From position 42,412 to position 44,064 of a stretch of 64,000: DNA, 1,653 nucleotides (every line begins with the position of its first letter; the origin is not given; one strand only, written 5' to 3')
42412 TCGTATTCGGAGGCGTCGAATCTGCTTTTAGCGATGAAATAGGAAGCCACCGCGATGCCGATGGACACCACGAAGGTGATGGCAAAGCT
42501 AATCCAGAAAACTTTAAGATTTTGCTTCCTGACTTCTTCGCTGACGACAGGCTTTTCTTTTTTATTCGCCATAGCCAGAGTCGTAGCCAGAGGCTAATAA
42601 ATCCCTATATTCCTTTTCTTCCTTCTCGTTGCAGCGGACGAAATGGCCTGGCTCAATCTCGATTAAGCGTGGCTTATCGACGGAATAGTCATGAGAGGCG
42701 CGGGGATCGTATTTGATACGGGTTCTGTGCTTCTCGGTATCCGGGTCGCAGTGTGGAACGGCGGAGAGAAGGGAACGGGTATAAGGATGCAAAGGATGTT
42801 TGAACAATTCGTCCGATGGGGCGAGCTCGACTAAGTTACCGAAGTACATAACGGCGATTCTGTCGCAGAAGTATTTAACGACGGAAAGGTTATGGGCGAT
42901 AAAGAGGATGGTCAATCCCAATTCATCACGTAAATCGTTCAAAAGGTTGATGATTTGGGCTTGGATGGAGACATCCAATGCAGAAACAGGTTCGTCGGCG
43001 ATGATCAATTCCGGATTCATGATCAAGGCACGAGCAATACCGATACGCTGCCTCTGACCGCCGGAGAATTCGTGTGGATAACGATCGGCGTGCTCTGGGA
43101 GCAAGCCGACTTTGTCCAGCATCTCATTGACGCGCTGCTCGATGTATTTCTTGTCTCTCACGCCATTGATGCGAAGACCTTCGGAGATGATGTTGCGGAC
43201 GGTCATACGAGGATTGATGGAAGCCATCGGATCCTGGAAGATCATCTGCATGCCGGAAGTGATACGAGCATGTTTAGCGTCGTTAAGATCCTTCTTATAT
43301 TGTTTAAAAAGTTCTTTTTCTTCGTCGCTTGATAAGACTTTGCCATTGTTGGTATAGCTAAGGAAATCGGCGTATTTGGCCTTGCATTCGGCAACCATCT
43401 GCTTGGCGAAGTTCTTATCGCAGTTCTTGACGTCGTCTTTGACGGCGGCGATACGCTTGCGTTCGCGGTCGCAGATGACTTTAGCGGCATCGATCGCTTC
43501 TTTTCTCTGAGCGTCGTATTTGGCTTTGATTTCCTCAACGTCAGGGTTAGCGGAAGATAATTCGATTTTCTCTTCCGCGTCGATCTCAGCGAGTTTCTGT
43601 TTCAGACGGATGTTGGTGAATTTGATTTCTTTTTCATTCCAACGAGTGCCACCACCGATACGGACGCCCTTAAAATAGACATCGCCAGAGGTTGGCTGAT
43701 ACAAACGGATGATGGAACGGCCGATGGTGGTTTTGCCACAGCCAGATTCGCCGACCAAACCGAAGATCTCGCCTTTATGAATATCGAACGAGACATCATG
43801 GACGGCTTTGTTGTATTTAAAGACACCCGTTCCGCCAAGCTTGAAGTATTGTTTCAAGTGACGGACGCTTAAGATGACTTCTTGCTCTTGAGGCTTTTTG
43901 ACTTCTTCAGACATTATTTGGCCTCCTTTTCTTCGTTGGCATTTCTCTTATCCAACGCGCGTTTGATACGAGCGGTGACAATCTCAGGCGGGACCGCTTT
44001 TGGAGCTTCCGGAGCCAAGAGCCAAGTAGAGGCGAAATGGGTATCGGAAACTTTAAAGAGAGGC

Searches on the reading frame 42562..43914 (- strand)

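Call 34: search_protein_families(library=pfam, proteins=[window:42562-43914:-], max_evalue=0.001)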
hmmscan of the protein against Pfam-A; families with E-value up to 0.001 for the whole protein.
window:42562-43914:- (450 aa): 3 families
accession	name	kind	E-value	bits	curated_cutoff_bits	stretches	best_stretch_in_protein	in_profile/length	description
PF00005.33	ABC_tran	-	7.3e-32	111.3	25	2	207-310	46-136/137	ABC transporter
PF08352.17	oligo_HPY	-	1.9e-09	38.2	27.1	1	362-401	1-39/65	Oligopeptide/dipeptide transporter, C-terminal region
PF13304.12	AAA_21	-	4e-05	24.3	27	0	278-346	233-303/304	AAA domain, putative AbiEii toxin, Type IV TA system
